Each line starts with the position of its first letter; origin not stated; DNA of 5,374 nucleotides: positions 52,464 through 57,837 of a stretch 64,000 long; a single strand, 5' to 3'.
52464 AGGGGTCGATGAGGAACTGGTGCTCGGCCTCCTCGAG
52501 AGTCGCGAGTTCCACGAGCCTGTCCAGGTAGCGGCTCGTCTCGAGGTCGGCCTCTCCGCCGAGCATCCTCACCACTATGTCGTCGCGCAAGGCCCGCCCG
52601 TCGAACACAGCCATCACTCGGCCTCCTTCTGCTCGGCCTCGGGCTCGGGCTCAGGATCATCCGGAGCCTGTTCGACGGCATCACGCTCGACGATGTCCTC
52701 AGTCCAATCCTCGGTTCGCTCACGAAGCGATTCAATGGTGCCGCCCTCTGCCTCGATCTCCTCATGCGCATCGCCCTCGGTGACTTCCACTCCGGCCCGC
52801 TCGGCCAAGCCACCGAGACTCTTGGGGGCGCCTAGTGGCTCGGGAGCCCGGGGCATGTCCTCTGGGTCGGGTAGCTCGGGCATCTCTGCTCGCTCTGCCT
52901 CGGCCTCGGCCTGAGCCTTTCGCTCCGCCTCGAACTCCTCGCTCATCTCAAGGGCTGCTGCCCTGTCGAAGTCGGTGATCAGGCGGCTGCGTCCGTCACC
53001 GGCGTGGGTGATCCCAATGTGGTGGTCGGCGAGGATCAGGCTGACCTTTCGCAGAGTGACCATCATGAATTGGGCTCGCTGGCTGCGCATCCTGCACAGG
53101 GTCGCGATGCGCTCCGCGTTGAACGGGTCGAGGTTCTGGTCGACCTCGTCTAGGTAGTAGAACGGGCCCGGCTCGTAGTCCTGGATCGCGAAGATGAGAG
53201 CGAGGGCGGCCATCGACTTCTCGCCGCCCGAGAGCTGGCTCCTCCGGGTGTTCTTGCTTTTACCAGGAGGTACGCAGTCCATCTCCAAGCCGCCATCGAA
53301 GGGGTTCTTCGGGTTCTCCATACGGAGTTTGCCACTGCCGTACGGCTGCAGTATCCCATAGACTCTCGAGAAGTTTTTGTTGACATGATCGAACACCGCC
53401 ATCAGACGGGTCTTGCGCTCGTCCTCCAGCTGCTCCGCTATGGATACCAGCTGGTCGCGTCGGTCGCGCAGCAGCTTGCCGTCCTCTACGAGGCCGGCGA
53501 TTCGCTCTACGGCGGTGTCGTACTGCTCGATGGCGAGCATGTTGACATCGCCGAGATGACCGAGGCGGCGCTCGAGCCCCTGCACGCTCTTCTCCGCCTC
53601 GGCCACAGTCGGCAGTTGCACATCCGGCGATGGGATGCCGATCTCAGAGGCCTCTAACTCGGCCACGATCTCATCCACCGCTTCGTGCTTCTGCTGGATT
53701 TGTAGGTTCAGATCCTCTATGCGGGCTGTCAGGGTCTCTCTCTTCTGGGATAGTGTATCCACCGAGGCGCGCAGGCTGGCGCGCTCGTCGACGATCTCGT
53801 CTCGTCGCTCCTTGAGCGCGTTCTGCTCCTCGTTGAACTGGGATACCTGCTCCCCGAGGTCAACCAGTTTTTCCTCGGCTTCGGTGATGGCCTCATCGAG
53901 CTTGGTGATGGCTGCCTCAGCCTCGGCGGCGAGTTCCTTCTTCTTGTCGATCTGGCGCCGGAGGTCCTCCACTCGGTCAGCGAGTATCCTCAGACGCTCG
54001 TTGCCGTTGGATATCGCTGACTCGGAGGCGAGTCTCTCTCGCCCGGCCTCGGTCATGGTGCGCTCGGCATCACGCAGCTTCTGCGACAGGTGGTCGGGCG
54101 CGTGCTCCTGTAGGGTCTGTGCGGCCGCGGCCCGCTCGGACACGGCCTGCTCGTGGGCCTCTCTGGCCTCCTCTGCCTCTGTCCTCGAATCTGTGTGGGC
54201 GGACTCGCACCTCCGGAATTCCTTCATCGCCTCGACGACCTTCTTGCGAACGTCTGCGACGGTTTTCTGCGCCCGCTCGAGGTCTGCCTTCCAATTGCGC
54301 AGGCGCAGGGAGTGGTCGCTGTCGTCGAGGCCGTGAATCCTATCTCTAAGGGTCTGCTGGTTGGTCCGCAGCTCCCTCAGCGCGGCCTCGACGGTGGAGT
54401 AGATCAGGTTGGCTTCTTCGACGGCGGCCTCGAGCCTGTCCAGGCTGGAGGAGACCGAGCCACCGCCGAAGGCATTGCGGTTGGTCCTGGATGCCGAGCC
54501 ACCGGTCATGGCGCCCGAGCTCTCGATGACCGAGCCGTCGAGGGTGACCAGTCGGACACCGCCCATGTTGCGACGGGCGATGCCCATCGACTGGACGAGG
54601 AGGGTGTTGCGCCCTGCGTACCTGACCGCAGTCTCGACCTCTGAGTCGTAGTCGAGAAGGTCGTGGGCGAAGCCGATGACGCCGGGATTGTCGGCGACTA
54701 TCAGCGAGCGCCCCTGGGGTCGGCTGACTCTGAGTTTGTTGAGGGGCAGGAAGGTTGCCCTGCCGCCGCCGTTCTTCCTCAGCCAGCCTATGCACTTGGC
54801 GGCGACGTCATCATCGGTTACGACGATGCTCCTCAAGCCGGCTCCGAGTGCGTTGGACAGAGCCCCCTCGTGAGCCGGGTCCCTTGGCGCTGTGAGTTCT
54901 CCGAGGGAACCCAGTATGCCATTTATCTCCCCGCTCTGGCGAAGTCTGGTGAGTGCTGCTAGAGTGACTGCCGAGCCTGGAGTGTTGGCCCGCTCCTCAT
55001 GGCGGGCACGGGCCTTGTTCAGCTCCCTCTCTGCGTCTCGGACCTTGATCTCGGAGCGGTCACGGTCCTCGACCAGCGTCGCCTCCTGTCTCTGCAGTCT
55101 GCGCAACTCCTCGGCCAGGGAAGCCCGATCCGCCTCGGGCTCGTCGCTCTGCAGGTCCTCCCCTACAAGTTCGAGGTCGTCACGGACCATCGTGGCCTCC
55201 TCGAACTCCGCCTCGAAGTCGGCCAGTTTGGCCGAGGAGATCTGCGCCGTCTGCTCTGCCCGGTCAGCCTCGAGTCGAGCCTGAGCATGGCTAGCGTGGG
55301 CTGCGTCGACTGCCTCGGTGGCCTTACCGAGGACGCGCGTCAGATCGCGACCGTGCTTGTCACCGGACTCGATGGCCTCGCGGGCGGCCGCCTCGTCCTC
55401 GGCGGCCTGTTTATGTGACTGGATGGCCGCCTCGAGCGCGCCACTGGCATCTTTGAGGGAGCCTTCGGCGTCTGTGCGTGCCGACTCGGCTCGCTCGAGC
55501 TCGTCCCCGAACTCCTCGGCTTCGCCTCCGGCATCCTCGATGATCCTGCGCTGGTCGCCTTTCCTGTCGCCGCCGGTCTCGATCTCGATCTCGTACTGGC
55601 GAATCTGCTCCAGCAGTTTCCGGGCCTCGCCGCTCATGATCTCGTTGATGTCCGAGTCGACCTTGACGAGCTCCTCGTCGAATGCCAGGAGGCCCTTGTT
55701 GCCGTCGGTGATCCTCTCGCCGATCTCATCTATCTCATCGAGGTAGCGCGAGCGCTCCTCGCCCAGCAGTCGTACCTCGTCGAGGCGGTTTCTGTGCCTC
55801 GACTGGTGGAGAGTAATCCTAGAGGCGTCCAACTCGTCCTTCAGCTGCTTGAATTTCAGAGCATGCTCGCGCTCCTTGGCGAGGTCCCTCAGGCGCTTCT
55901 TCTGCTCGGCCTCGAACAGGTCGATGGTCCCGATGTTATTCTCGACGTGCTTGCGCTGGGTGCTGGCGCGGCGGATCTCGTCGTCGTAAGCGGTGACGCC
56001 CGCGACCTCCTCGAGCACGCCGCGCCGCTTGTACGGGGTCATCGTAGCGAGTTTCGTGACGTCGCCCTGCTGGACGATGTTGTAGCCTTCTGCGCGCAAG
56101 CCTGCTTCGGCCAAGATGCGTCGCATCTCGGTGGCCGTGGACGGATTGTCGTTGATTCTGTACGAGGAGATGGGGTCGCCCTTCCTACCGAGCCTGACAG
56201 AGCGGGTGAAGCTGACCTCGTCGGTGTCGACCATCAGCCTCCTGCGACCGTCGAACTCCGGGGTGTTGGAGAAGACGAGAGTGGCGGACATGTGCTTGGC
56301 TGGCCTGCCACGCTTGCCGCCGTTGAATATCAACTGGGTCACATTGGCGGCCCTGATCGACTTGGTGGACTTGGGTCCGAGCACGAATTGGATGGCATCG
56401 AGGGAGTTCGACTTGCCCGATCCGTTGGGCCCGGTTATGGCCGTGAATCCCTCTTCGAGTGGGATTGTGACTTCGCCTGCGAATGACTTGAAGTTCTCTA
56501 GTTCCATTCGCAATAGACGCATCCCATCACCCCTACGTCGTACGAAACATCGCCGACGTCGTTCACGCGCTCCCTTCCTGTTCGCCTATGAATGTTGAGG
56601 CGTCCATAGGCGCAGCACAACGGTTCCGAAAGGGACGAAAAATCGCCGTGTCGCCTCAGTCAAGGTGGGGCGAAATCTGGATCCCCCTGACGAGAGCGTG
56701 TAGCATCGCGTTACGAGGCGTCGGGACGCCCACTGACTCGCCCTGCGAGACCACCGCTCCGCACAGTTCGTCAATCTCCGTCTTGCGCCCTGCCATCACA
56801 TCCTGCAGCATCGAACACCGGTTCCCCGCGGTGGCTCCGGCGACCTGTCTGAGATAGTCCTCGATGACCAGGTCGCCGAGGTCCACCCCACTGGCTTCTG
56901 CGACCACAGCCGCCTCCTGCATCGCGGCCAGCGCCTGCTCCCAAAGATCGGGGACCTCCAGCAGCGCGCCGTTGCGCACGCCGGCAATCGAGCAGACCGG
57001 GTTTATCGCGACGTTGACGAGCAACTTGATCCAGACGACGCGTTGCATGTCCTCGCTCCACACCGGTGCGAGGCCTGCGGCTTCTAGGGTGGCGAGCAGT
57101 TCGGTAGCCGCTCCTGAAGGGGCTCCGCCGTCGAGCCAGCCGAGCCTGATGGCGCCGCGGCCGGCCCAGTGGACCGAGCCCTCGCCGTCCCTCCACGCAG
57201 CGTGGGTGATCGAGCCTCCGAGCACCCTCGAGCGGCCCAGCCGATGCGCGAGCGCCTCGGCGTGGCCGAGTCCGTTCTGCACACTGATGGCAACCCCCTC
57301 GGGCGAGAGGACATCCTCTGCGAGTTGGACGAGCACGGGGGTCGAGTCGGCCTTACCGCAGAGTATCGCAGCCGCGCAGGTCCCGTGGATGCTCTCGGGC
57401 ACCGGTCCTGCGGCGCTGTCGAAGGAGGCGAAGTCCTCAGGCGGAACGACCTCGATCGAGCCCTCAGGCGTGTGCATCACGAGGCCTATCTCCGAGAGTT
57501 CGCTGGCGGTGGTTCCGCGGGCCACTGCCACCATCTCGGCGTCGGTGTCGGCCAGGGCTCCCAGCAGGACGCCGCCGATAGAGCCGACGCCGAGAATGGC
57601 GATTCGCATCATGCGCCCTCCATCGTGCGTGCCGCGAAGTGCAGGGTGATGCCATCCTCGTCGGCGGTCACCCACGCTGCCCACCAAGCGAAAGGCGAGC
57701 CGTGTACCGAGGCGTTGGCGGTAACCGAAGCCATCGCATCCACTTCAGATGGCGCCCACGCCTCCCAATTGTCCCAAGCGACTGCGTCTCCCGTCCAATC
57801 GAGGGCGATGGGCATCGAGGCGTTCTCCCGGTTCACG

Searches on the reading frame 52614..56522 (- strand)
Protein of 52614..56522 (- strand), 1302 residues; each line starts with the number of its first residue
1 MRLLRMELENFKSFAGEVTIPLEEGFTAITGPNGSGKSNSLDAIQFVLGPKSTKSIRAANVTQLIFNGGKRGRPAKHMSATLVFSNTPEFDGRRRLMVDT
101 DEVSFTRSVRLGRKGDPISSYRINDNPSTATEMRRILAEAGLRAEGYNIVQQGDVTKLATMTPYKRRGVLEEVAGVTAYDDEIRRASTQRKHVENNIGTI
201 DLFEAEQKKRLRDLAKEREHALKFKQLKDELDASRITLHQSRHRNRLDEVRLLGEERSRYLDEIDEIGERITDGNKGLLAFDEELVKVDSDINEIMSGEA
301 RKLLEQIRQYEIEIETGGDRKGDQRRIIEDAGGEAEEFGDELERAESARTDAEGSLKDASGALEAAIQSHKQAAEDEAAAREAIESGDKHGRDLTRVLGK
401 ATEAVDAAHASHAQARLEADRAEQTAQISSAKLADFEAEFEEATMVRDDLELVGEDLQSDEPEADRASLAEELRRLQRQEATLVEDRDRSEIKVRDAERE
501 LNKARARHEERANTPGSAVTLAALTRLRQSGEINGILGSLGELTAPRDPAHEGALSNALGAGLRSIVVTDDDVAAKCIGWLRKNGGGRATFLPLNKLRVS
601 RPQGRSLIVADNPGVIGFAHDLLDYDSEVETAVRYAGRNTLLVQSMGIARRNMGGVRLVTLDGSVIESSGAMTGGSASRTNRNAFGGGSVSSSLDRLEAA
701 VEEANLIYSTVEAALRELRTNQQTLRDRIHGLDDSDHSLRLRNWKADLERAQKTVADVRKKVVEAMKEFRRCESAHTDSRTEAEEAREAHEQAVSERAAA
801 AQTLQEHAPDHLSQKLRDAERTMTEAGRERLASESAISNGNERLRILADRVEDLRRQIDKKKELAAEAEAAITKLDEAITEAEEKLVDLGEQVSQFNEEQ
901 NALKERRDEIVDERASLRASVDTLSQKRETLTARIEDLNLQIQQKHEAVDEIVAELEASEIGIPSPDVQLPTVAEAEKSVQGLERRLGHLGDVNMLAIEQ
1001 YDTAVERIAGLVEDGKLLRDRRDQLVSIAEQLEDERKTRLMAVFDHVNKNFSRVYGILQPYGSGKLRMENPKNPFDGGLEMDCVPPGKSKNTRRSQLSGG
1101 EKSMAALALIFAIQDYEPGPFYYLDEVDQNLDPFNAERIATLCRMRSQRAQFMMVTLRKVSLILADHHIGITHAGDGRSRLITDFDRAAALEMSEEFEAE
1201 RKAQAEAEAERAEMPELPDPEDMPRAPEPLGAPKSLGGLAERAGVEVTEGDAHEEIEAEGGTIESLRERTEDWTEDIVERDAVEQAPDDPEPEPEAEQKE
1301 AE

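Call 8: search_protein_families(library=pfam, proteins=[window:52614-56522:-])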
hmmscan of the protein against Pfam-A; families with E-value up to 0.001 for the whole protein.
window:52614-56522:- (1302 aa): 7 families
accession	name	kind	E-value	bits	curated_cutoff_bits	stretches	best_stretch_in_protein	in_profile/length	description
PF02463.25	SMC_N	-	1.9e-57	194.7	40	1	4-1178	3-218/220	RecF/RecN/SMC N terminal domain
PF06470.18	SMC_hinge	-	7.9e-24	84.7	22.5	1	534-651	2-114/116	SMC proteins Flexible Hinge Domain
PF13476.12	AAA_23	-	3.5e-13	51.1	27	1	5-269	1-191/201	AAA domain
PF13304.12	AAA_21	-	2.7e-12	47.8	27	2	26-73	1-26/304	AAA domain, putative AbiEii toxin, Type IV TA system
PF13175.12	AAA_15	-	4.8e-11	43.3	32.1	1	1-84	1-83/374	AAA ATPase domain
PF13555.12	AAA_29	-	2.1e-10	40.6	27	1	3-53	1-51/61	P-loop containing region of AAA domain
PF13514.12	AAA_27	-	0.0006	19.9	22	1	1-46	1-48/206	AAA domain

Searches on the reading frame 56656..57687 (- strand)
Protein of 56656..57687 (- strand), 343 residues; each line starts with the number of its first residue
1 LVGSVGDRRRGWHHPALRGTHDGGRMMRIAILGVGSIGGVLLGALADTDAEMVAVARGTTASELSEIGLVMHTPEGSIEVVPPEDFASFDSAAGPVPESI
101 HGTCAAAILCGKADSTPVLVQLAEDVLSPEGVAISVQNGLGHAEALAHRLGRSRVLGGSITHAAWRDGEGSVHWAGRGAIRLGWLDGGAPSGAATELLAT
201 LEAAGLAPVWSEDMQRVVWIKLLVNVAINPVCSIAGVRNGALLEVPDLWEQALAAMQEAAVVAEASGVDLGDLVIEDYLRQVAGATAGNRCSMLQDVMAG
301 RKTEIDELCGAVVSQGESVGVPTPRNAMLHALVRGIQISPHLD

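Call 81: search_protein_families(library=pfam, proteins=[window:56656-57687:-])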
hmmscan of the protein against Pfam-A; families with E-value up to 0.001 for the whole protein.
window:56656-57687:- (343 aa): 2 families
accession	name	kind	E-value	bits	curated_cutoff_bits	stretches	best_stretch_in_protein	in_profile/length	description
PF08546.17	ApbA_C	-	6.3e-36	123.9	22.7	1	213-337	1-125/125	Ketopantoate reductase PanE/ApbA C terminal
PF02558.23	ApbA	-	3e-26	92.3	22.2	1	29-185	1-148/150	Ketopantoate reductase PanE/ApbA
